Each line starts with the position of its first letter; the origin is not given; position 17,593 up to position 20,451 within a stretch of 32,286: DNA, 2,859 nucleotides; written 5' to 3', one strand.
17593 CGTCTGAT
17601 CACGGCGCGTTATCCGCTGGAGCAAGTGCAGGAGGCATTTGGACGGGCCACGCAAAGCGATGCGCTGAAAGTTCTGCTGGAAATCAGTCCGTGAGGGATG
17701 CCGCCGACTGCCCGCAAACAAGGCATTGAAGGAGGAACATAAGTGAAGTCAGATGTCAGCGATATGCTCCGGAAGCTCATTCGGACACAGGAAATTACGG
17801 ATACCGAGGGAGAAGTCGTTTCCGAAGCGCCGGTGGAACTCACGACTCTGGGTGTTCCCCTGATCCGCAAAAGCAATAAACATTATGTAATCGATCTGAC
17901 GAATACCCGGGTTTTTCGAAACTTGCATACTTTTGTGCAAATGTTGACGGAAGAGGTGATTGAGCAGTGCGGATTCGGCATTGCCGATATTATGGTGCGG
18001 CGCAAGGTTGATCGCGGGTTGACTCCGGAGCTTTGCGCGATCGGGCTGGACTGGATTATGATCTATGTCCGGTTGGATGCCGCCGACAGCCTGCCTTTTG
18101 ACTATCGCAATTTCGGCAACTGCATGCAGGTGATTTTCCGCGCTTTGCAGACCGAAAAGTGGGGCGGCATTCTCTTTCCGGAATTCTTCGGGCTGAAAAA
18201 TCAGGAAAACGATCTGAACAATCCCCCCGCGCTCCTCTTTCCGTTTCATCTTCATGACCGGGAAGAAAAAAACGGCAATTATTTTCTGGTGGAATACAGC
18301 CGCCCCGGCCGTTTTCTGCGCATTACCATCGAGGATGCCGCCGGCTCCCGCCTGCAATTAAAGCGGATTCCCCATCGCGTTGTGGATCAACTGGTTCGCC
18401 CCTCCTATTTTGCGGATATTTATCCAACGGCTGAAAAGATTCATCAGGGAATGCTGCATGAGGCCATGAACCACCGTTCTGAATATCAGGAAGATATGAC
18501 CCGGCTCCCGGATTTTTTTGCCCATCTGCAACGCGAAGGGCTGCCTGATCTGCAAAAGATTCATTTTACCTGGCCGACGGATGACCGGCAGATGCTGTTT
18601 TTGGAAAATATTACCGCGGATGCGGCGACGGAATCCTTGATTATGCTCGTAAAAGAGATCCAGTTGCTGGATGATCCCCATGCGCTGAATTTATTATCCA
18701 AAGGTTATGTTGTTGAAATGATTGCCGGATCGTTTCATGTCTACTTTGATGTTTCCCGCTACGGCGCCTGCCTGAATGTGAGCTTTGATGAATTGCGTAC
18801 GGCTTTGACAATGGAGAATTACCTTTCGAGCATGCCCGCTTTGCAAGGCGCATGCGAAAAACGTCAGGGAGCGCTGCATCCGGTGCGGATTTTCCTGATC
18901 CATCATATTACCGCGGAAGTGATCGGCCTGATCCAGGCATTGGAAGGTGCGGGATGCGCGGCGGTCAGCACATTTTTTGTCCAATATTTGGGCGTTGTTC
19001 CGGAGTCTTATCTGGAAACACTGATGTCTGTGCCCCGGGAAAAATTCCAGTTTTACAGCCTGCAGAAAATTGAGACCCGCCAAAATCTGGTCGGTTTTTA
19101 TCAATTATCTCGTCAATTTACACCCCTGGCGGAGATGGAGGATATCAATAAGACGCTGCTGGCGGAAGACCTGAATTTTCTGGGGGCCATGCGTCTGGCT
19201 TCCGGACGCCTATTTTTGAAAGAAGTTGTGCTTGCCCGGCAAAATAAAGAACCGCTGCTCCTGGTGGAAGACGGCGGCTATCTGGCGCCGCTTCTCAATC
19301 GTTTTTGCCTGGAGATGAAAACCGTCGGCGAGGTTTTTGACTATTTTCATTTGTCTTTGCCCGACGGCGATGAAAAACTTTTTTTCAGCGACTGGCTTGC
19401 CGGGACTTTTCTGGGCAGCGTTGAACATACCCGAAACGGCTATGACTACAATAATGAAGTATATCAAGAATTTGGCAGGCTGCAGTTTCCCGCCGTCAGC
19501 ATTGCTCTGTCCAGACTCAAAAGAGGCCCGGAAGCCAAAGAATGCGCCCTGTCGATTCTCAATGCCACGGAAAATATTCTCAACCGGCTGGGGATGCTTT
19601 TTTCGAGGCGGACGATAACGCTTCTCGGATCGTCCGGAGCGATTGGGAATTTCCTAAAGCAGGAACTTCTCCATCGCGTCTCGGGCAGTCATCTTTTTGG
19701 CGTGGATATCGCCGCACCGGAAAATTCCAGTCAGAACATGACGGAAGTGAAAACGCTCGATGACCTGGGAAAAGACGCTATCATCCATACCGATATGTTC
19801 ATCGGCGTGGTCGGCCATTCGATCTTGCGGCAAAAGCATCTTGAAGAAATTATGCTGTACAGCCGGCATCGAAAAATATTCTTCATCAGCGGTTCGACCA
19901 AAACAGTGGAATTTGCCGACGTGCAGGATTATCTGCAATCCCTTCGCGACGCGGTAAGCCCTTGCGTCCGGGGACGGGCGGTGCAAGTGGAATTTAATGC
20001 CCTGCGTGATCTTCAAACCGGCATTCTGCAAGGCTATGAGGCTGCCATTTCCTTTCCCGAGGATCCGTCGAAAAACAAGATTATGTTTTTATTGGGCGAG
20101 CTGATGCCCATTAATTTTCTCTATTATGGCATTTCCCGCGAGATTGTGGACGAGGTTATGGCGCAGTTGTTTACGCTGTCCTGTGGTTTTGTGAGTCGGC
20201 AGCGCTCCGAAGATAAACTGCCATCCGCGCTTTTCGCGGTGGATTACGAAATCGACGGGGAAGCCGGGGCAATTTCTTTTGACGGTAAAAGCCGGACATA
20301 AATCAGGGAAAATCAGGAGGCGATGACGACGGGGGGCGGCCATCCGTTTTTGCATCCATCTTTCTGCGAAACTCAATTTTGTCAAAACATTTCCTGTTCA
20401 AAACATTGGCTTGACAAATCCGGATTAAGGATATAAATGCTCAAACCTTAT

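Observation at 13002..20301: Unassigned five-gene module: DNA-binding cyclase divergent from a MinD-like / HAMP-sensor / dehydrogenase / SAHH-like operon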

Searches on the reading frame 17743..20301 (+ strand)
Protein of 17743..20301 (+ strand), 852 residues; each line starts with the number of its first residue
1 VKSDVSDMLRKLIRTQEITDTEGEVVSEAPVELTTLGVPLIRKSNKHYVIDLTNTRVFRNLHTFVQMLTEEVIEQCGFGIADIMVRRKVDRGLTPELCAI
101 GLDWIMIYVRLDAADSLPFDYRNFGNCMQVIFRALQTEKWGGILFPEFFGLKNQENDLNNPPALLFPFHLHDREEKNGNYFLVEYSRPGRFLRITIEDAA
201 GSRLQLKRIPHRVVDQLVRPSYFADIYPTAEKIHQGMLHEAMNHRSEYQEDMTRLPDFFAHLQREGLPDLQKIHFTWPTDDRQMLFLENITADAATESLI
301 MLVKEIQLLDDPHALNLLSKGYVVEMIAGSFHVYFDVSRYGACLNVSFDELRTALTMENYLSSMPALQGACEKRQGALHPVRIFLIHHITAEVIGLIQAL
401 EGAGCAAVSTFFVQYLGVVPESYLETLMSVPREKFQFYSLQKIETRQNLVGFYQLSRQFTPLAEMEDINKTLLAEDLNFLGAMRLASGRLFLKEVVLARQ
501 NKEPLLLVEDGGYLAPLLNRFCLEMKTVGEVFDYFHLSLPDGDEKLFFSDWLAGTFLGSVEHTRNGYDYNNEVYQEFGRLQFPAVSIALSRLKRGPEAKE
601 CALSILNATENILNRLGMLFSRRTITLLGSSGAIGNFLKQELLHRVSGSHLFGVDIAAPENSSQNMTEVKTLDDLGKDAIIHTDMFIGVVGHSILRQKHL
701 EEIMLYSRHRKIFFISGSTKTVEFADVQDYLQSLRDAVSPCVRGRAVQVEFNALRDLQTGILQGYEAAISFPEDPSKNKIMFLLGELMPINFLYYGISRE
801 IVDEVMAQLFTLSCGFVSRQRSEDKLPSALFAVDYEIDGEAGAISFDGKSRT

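Call 3: search_protein_families(library=pfam, proteins=[window:17743-20301:+], max_evalue=0.01)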
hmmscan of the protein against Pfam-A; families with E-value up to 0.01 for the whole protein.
window:17743-20301:+ (852 aa): 0 families

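Call 4: search_protein_families(library=ncbifam, proteins=[window:17743-20301:+], max_evalue=0.01)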
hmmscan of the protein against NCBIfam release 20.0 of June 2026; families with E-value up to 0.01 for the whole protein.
window:17743-20301:+ (852 aa): 0 families

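Call 7: search_solved_structures(query=window:17743-20301:+, max_evalue=10, show_alignments=2)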
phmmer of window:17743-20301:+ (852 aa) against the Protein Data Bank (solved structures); distinct sequences matched with E-value up to 10: 17.
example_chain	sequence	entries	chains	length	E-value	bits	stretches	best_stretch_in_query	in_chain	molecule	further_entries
9x16_A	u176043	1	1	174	0.087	14.2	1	125-275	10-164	Ferritin, middle subunit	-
9x15_A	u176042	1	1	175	0.12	13.7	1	125-270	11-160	Ferritin, middle subunit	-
9x6r_A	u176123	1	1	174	0.12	13.7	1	125-270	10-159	Ferritin, middle subunit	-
9wx5_A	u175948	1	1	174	0.15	13.4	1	125-270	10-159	Ferritin, middle subunit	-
9x0v_A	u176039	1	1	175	0.15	13.4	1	125-270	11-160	Ferritin, middle subunit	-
9x1g_A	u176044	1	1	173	0.16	13.3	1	125-275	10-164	Ferritin, middle subunit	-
9wy3_A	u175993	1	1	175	0.17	13.2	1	125-269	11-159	Ferritin, middle subunit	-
4lpm_A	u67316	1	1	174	0.19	13.1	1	125-269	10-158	Ferritin, middle subunit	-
4lpn_A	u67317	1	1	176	0.19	13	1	125-269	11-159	Ferritin, middle subunit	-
3sh6_A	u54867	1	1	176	0.23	12.8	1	125-269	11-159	Ferritin, middle subunit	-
4p18_A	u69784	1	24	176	0.28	12.5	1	125-269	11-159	Ferritin, middle subunit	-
3shx_A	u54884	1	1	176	0.28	12.5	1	125-269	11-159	Ferritin, middle subunit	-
1mfr_A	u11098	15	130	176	0.31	12.4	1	125-269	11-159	M FERRITIN | Ferritin, middle subunit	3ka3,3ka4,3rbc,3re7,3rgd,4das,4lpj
5xho_A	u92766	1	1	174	0.35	12.2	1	125-269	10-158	Ferritin, middle subunit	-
5xhi_A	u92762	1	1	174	0.65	11.3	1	125-269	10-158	Ferritin, middle subunit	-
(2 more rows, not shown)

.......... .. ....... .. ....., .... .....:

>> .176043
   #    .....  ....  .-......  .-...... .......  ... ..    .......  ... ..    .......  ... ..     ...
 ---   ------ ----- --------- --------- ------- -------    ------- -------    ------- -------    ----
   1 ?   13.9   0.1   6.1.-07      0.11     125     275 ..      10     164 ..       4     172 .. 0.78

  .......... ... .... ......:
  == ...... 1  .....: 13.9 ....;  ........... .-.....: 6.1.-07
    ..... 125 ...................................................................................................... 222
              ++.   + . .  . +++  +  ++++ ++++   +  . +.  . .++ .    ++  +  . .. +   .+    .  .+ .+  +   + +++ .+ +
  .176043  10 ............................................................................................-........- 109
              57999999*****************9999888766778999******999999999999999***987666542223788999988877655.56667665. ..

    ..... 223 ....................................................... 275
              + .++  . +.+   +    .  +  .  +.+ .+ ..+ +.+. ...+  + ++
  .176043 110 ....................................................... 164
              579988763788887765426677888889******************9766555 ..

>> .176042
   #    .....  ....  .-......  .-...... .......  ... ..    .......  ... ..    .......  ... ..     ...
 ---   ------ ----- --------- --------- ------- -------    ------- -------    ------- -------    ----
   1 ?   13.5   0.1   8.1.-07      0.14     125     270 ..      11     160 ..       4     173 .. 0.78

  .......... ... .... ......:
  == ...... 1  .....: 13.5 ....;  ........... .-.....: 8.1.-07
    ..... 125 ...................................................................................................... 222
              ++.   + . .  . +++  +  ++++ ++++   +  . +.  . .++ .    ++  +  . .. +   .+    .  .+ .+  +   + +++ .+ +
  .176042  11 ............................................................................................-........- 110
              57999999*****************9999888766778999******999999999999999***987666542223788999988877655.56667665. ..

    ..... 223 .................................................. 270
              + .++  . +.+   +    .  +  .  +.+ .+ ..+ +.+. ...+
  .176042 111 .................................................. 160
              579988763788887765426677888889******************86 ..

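Call 8: find_homologous_proteins(query=window:17743-20301:+)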
Query window:17743-20301:+ (852 aa): 131 proteins with E <= 0.001 among 8000 candidates; the best 120 are listed.
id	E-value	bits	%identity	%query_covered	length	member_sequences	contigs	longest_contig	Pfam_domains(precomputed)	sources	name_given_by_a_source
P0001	0.0e+0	1932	100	100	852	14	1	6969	-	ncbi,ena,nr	ncbi:MAG TPA: hypothetical protein PLG94_15785 [Smithellaceae bacterium]|nr:hypothetical protein [Sm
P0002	0.0e+0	1642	86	99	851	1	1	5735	-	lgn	-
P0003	0.0e+0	1642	86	100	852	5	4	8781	-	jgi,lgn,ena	-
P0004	0.0e+0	1552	81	99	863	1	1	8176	-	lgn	-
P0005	0.0e+0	1521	81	99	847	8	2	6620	-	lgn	-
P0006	0.0e+0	1405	73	100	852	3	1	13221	-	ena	-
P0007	0.0e+0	1393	72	99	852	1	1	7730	-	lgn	-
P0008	0.0e+0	1386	71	100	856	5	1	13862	-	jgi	-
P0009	0.0e+0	1336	70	100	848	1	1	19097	-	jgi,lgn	-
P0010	0.0e+0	1335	70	100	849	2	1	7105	-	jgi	-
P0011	0.0e+0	1332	70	99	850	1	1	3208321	-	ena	-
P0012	0.0e+0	1324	69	99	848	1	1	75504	-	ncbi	ncbi:MAG: hypothetical protein K4571_17205 [Deltaproteobacteria bacterium]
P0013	0.0e+0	1318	69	100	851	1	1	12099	-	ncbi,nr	ncbi:MAG: hypothetical protein EG826_13060 [Deltaproteobacteria bacterium]|nr:hypothetical protein [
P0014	0.0e+0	1304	68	99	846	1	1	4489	-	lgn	-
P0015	0.0e+0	1303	68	99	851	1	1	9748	-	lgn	-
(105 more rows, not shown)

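Call 11: find_related_loci(query=A1, collection=genome_contigs, flank=8000)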
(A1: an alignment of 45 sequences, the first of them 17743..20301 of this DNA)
Query A1 (852 aa) in genome_contigs; peptide patterns used: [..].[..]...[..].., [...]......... (x = any residue, [..] = any of these).
226 stretches matched a pattern; 205 encode a relative of the query (tblastn E <= 1e-3); the best 80 are kept; 80 distinct loci.
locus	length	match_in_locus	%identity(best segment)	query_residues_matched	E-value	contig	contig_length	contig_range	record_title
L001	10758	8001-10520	80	1-841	0e+0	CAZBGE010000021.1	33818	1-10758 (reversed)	MAG TPA_asm: uncultured Smithella sp. isolate binchicken_co154_62 genome assembly, contig: NODE_1695_length_33818_cov_41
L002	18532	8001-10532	69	1-844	0e+0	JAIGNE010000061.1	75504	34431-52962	MAG: Deltaproteobacteria bacterium isolate BIN3 33813, whole genome shotgun sequence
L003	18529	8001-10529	69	1-844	0e+0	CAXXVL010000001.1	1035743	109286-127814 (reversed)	MAG: Smithellaceae bacterium isolate ea3e3a57-e723-42e2-b213-d72c633126af genome assembly, contig: contig_1, whole genom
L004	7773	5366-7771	71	1-799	0e+0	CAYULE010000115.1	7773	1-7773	MAG TPA_asm: uncultured Smithella sp. isolate binchicken_co269_68 genome assembly, contig: NODE_9728_length_7773_cov_18.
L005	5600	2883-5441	61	4-850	0e+0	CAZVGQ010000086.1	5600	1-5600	MAG TPA_asm: uncultured Smithella sp. isolate SRP239243_co1_172 genome assembly, contig: NODE_26066_length_5600_cov_209.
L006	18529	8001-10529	59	2-841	0e+0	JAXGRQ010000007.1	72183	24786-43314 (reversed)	MAG: Syntrophales bacterium isolate AnMBR.bin353 bin353_7, whole genome shotgun sequence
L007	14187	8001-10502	62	1-841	0e+0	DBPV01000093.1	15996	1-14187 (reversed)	MAG TPA_asm: Syntrophaceae bacterium UBA1411 UBA1411_contig_20975, whole genome shotgun sequence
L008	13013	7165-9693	59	2-841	0e+0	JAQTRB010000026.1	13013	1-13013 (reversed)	MAG: Syntrophales bacterium isolate STB_153 NODE_11898_length_13013_cov_6.244141_Sandtown_B, whole genome shotgun sequen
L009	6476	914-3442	59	2-841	0e+0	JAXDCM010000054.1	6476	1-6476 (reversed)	MAG: Syntrophales bacterium isolate POMEDNA-B44 Raw1_k127_1056678, whole genome shotgun sequence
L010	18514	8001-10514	61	1-841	0e+0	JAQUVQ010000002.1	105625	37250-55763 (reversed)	MAG: Smithellaceae bacterium isolate STD2_170 NODE_568_length_105625_cov_7.857514_Sandtown_D2, whole genome shotgun sequ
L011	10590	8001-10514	61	1-841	0e+0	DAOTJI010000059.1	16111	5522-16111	MAG TPA_asm: Smithellaceae bacterium isolate AMR_MDS_3003 NODE_4052_length_16111_cov_7.893747, whole genome shotgun sequ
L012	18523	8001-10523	58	1-841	0e+0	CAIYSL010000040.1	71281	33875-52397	MAG: uncultured Syntrophobacterales bacterium isolate LaPlata_bin-3846 genome assembly, contig: bin-3846:040/141, whole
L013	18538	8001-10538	59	1-850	0e+0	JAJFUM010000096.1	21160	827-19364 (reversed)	MAG: Deltaproteobacteria bacterium isolate bin.454 k141_1253840, whole genome shotgun sequence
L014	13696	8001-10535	58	1-846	0e+0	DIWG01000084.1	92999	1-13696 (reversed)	MAG TPA_asm: Syntrophaceae bacterium UBA6112 UBA6112_contig_8026, whole genome shotgun sequence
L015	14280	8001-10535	58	1-851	0e+0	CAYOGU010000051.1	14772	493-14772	MAG TPA_asm: uncultured Syntrophus sp. isolate binchicken_co265_2 genome assembly, contig: NODE_6384_length_14772_cov_4.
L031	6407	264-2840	39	2-850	0e+0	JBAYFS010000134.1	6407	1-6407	MAG: Elusimicrobiaceae bacterium isolate SO_2016_GW1_107 scaffold23229_OW334_2016, whole genome shotgun sequence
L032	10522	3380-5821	39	30-841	0e+0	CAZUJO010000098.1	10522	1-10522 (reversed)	MAG TPA_asm: uncultured Leptospiraceae bacterium isolate SRP257259_co1_53 genome assembly, contig: NODE_9401_length_1052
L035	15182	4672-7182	39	33-848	0e+0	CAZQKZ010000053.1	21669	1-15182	MAG TPA_asm: uncultured Leptospiraceae bacterium isolate SRP290908_co2_394 genome assembly, contig: NODE_3107_length_216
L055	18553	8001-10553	38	5-845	9e-171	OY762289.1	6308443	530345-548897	MAG: Desulfovibrionaceae bacterium isolate 1e2121d5-5174-4668-bae3-9852897706ae genome assembly, chromosome: 1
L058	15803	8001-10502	39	14-841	3e-168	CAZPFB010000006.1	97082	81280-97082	MAG TPA_asm: uncultured Leptospiraceae bacterium isolate SRP323723_co1_118 genome assembly, contig: NODE_196_length_9708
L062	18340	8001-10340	36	48-837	2e-153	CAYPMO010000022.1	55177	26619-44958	MAG TPA_asm: uncultured Gemmatimonadaceae bacterium isolate binchicken_co116_382 genome assembly, contig: NODE_404_lengt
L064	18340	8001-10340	36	50-840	9e-152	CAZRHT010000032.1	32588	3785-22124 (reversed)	MAG TPA_asm: uncultured Holophagae bacterium isolate SRP214966_co1_426 genome assembly, contig: NODE_1906_length_32588_c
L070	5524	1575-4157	34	11-844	5e-148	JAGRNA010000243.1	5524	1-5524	MAG: Leptospiraceae bacterium isolate HKST-UBA05 2015-01-06_1_(paired)_contig_324068, whole genome shotgun sequence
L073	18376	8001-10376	39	31-841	2e-170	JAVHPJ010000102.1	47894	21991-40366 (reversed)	MAG: Leptospirales bacterium isolate WB01no18_61_14 NODE_258_length_47894_cov_8.585903, whole genome shotgun sequence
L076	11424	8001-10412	35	34-838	3e-137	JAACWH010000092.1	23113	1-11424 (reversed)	MAG: Leptospira sp. isolate CG_2015-01t_35_69 CG_2015-01t_curated_scaffold_1301, whole genome shotgun sequence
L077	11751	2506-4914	33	34-838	8e-135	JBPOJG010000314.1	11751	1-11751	MAG: Spirochaetota bacterium isolate MAG_1308 c_000000613377, whole genome shotgun sequence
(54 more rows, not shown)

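Call 14: search_protein_families(library=padloc, proteins=[window:17743-20301:+], max_evalue=0.01)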
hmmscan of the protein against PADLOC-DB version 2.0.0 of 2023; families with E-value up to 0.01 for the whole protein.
window:17743-20301:+ (852 aa): 0 families

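Call 19: predict_structure(alignment_id=A1)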
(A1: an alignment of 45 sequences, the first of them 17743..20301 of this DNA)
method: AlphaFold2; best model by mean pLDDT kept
length: 852 residues; sequences in the alignment: 45
mean_pLDDT: 87.1   pTM: 0.80
mean pLDDT of the five models: 87.1, 87.1, 86.1, 84.7, 84.6
residues with pLDDT >= 90: 494; 70-90: 276; 50-70: 54; < 50: 28
segments of 3 or more residues with pLDDT < 50: 1-4, 14-29, 847-852
pLDDT, mean of each block of 10 residues (from residue 1): 46 48 39 77 92 90 92 87 91 89 93 86 90 91 89 66 90 70 91 91 83 85 89 89 86 91 90 85 57 71 93 91 92 90 90 89 97 96 94 96 97 73 85 90 81 83 82 87 94 95 96 95 97 93 93 96 92 96 96 94 92 91 94 92 90 87 79 90 93 88 94 84 84 93 94 86 92 94 89 80 97 97 93 95 67 39
secondary structure, 60 per line:
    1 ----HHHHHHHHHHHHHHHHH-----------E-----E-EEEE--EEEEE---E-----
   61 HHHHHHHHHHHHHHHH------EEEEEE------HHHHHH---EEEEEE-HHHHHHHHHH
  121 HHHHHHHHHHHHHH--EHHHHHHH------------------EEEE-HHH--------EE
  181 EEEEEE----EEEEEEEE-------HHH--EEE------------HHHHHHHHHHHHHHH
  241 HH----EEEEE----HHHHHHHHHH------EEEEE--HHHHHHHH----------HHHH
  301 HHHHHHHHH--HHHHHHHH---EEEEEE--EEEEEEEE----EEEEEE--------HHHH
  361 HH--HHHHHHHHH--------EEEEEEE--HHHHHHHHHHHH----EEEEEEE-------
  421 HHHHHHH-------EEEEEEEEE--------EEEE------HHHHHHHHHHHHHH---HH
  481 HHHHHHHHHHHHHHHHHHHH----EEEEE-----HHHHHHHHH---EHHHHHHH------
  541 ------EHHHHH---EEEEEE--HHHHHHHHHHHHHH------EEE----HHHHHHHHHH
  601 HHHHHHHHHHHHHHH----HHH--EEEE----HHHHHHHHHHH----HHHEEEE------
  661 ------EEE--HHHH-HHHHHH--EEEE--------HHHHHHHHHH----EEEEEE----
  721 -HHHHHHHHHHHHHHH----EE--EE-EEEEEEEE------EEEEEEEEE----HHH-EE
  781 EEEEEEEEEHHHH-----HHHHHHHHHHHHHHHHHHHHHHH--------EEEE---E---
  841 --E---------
elements in order (helices of 4 or more, strands of 3 or more residues): H5-21 E41-44 E47-51 H61-76 E83-88 H95-100 E104-109 H111-134 H138-144 E163-166 E179-186 E191-198 E211-213 H226-242 E247-251 H256-265 E272-276 H279-286 H297-309 H312-319 E323-328 E331-338 E343-348 H357-362 H365-373 E382-388 H391-402 E407-413 H421-427 E435-443 E452-455 H462-475 H479-500 E505-509 H515-523 H528-534 H548-552 E556-561 H564-577 E584-586 H591-615 E625-628 H633-643 E651-654 E667-669 H672-675 H677-682 E685-688 H697-706 E711-716 H722-736 E748-755 E762-770 E779-789 H790-793 H799-821 E830-833

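Call 21: search_solved_structures(query=A1, max_evalue=10, show_alignments=2)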
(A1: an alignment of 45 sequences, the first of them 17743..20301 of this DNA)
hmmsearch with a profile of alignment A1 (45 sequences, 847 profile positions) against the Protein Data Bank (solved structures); distinct sequences matched with E-value up to 10: 33.
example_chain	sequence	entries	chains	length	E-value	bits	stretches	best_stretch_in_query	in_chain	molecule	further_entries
8w3u_A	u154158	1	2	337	0.0031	18.8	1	618-674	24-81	dTDP-glucose 4,6-dehydratase related protein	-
7cgv_A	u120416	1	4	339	0.0038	18.6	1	621-680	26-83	Artificial L-threonine 3-dehydrogenase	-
9ar1_A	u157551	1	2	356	0.0053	18.1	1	619-674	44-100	dTDP-glucose 4,6-dehydratase related protein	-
3a1n_A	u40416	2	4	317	0.035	15.4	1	624-676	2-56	NDP-sugar epimerase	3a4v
3a9w_A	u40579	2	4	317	0.035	15.3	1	624-676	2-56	NDP-sugar epimerase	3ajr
5z75_A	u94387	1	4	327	0.047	14.9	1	623-679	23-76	Artificial L-threonine 3-dehydrogenase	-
7epr_A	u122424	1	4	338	0.068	14.4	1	621-668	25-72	L-threonine 3-dehydrogenase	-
3pvz_A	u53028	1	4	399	0.08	14.2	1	617-658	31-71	UDP-N-acetylglucosamine 4,6-dehydratase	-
7eps_A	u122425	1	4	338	0.094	13.9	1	623-662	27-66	L-threonine 3-dehydrogenase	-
3zyq_A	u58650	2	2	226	0.13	13.5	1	40-153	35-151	HEPATOCYTE GROWTH FACTOR-REGULATED TYROSINE KINASE SUBSTRATE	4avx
1z7b_A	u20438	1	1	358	0.16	13.2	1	621-658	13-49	protein ArnA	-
1u9j_A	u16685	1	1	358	0.16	13.2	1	621-658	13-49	Hypothetical protein yfbG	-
1z73_A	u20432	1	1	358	0.16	13.2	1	621-658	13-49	protein ArnA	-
1z75_A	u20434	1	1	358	0.16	13.1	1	621-658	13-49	protein ArnA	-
1z74_A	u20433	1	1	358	0.16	13.1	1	621-658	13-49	protein ArnA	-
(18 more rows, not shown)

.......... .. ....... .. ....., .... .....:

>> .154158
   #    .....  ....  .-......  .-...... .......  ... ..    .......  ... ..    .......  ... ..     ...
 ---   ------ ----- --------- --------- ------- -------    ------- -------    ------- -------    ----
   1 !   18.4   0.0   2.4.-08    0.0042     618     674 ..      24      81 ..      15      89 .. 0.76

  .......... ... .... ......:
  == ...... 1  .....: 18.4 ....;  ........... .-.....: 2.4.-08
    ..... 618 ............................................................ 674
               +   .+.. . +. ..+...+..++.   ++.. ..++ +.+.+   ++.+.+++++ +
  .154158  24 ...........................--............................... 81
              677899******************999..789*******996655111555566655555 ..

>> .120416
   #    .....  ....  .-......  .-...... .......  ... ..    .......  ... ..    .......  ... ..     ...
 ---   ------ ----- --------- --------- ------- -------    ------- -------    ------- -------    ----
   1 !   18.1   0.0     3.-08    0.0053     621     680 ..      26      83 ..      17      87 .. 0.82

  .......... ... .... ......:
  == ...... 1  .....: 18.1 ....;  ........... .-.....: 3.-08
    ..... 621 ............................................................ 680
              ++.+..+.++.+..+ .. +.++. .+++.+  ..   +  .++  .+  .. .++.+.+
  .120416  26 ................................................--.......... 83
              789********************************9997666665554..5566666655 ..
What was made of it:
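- Tried and rejected: Sequence searches of BIG against Pfam, NCBIfam, PADLOC and PDB gave nothing useful (calls 3, 4, 7, 14, 21).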
